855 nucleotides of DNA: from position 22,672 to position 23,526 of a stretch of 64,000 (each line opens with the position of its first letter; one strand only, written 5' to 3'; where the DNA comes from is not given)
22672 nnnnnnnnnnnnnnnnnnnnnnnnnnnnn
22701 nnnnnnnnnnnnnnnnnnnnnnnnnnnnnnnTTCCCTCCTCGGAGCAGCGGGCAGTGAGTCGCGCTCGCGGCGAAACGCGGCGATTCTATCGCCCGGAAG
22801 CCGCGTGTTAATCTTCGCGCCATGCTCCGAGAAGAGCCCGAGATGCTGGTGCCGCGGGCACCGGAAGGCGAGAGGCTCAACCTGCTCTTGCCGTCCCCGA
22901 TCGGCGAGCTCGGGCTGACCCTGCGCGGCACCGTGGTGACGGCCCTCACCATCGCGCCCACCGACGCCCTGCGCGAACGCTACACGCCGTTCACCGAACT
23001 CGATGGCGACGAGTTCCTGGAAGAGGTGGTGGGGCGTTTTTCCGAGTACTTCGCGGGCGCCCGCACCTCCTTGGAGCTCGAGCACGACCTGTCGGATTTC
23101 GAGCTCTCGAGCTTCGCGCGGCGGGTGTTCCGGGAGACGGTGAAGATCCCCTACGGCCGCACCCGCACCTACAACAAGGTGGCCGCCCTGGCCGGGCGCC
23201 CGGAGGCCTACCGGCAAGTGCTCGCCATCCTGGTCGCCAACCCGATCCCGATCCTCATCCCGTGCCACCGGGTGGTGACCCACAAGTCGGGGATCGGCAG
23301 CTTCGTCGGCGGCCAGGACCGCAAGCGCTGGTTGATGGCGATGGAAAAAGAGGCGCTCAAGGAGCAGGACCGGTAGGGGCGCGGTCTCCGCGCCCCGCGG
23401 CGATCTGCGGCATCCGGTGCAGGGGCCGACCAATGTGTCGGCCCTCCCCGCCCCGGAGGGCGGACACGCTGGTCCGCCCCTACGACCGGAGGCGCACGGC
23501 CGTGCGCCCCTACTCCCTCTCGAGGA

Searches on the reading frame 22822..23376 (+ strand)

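Call 4: search_protein_families(library=pfam, proteins=[window:22822-23376:+], max_evalue=0.01)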
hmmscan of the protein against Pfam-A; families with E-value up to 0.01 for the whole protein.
window:22822-23376:+ (184 aa): 1 family
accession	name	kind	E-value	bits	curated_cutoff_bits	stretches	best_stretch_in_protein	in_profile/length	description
PF01035.26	DNA_binding_1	-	2.2e-25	88.7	27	1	98-176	2-80/81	6-O-methylguanine DNA methyltransferase, DNA binding domain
